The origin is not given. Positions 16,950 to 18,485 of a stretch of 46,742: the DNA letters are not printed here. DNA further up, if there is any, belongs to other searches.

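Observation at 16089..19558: Tandem, translationally coupled pair of long SigA-like sigma factors with a duplicated region-4-like C-terminal module, followed by an orphan gene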

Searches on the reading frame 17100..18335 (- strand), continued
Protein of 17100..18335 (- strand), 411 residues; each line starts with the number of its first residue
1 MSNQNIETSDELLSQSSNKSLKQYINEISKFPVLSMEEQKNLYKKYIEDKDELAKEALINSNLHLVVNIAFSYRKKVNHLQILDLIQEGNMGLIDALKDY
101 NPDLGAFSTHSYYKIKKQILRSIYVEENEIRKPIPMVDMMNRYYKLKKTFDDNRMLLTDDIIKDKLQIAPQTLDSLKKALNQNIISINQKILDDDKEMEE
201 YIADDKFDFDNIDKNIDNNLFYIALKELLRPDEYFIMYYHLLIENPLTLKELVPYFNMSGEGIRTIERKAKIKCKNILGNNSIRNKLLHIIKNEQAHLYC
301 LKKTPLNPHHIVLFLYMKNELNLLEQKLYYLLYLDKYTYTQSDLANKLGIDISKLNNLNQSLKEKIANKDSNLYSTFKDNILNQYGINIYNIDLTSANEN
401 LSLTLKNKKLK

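Call 48: fold_search(model_id=the predicted structure, library=pdb)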
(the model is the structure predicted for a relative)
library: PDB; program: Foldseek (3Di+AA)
matches with E <= 10: 312; with E <= 0.001: 168
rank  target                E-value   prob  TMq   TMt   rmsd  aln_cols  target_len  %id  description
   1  9a58_A                5.2e-10  1.00  0.36  0.39  28.5       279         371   28  Integrative model of SIGA-RPOC by crosslinking MS and deep learning (released 2024-09-18)
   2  8x6f_E                1.1e-09  1.00  0.36  0.52  28.3       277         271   29  Cryo-EM structure of Staphylococcus aureus sigA-dependent RNAP-promoter open complex (released 2024-06-05)
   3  8qti_F                1.6e-09  1.00  0.36  0.45  30.2       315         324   24  Mycobacterium smegnatis RNAP open promoter complex with SigmaA and RbpA (released 2024-10-02)
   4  6vvv_F                1.8e-09  1.00  0.36  0.47  28.9       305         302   24  Crystal structure of a Mycobacterium smegmatis transcription initiation complex with Rifampicin-resistant RNA polymera (released 2020-10-21)
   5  8r3m_F                2.8e-09  1.00  0.35  0.45  28.6       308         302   25  Mycobacterium smegnatis RNA polymerase transcription initiation complex with SigmaA, RbpA, HelD N-terminal, CO and PCh (released 2024-10-02)
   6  6vvt_F                2.9e-09  1.00  0.36  0.47  28.9       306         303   24  Crystal structure of a Mycobacterium smegmatis transcription initiation complex with Rifampicin-resistant RNA polymera (released 2020-10-21)
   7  5vi5_F                2.9e-09  1.00  0.36  0.45  29.8       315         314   24  Structure of Mycobacterium smegmatis transcription initiation complex with a full transcription bubble (released 2017-07-26)
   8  6dcf_F                3.0e-09  1.00  0.35  0.47  28.3       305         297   24  Crystal structure of a Mycobacterium smegmatis transcription initiation complex with Rifampicin-resistant RNA polymera (released 2018-09-05)
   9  7p5x_AF               3.2e-09  1.00  0.37  0.46  30.0       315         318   24  Mycobacterial RNAP with transcriptional activator PafBC (released 2021-12-22)
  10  6ccv_F                3.2e-09  1.00  0.36  0.46  29.1       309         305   24  Crystal structure of a Mycobacterium smegmatis RNA polymerase transcription initiation complex with inhibitor Rifampic (released 2018-08-15)
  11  5vi8_F                3.2e-09  1.00  0.36  0.45  30.7       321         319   23  Structure of a mycobacterium smegmatis transcription initiation complex with an upstream-fork promoter fragment (released 2017-04-26)
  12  8dy9_F                3.2e-09  1.00  0.34  0.44  29.2       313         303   25  Streptomyces venezuelae RNAP unconstrained open promoter complex with WhiA and WhiB transcription factors (released 2023-03-01)
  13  5ipl_F                3.6e-09  1.00  0.37  0.52  29.0       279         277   24  SigmaS-transcription initiation complex with 4-nt nascent RNA (released 2016-03-30)
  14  5tw1_F                4.5e-09  1.00  0.35  0.46  29.0       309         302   24  Crystal structure of a Mycobacterium smegmatis transcription initiation complex with RbpA (released 2017-01-18)
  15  6c04_F                5.5e-09  1.00  0.35  0.44  29.3       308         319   24  Mtb RNAP Holo/RbpA/double fork DNA -closed clamp (released 2018-03-28)
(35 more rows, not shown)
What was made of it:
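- Foldseek top hits are SigA, RpoS and sigma32 in holoenzyme structures (call 48).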

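Call 88: search_dna_similar(query=window:17100-18335:-, collection=phages, mode=protein, max_rows=10)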
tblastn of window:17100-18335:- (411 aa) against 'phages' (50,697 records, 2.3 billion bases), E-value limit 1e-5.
Records with a match: 49; places in all: 51; records where one place covers at least 80% of the query: 0.
Best place of each record, by identity: <60% 49.
By first word of the organism name: Bacteriophage 14; Synechococcus 8; Vibrio 6; Salmonella 4; Acinetobacter 4; Klebsiella 4; Enterococcus 2; Cyanophage 2; Staphylococcus 1; Microcystis 1; and 3 more.
By host as written in the record: - 22; Homo sapiens 3; Synechococcus sp. MW02 3; Klebsiella pneumoniae ST147-VIM1 2; Klebsiella pneumoniae ST13-OXA48 2; Synechococcus sp. CB0201 2; Synechococcus sp. CB0202 2; Synechococcus sp. WH7803 2; and 11 more.
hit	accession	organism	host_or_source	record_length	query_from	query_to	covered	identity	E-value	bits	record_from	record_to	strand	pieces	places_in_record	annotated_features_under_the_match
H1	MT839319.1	Bacteriophage sp.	human fecal samples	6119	24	303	68%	30.6%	4e-20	99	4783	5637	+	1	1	record has no annotation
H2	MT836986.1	Bacteriophage sp.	human fecal samples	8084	24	276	62%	32.6%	6e-20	98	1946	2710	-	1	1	record has no annotation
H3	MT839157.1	Bacteriophage sp.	human fecal samples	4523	24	276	62%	31.9%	2e-19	96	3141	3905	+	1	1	record has no annotation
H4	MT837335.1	Bacteriophage sp.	human fecal samples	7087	24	276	62%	31.8%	3e-19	96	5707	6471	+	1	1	record has no annotation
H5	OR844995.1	Staphylococcus phage SA 1306 Kay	Staphylococcus aureus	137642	24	276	62%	31.2%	4e-16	87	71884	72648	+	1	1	record has no annotation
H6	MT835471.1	Bacteriophage sp.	human fecal samples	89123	24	276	62%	31.2%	5e-18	92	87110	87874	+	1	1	record has no annotation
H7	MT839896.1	Bacteriophage sp.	human fecal samples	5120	24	276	62%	31.1%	9e-15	82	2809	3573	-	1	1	record has no annotation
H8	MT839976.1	Bacteriophage sp.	human fecal samples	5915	24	276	62%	30.8%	1e-16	88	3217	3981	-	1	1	record has no annotation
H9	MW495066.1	Microcystis phage MaAM05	Microcystis sp. SG03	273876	24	281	63%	30.2%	4e-16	87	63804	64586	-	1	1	rpoD: RNA polymerase sigma factor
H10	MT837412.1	Bacteriophage sp.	human fecal samples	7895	24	276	62%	30.4%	2e-14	81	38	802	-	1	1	record has no annotation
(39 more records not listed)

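Call 89: search_dna_similar(query=window:17100-18335:-, collection=plasmids, mode=protein, max_rows=5)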
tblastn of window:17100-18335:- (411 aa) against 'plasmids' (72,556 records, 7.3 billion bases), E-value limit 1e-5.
Records with a match: 348; places in all: 449; records where one place covers at least 80% of the query: 0.
Best place of each record, by identity: <60% 348.
By first word of the organism name: Bacillus 57; Nostoc 30; Acaryochloris 19; Azospirillum 16; Escherichia 16; Burkholderia 16; Cupriavidus 14; Caballeronia 14; Klebsiella 10; Novosphingobium 7; and 86 more.
By predicted mobility (MOB-suite, as given by PLSDB): non-mobilizable 240; conjugative 69; mobilizable 39.
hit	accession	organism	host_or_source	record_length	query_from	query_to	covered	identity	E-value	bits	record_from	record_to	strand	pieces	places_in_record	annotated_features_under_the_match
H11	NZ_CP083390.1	Lactobacillus crispatus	Homo sapiens,Whole organism,urine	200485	24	300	67%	29.8%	4e-20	100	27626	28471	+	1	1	rpoD: RNA polymerase sigma factor RpoD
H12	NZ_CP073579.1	Photobacterium sp. GJ3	-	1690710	24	305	69%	29.2%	4e-13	79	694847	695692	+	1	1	record has no annotation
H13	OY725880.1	Subdoligranulum variabile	-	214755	24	285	64%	30.6%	8e-17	90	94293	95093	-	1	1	none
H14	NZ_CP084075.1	Fusobacterium vincentii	-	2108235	24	276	62%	31.4%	2e-17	92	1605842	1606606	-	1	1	none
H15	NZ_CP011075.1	Brevibacillus laterosporus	Oryza sativa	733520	24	276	62%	31.0%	1e-17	93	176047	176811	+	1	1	rpoD: RNA polymerase sigma factor RpoD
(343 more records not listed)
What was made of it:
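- No phage or plasmid record covers at least 80% of sigma2 (calls 88, 89).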
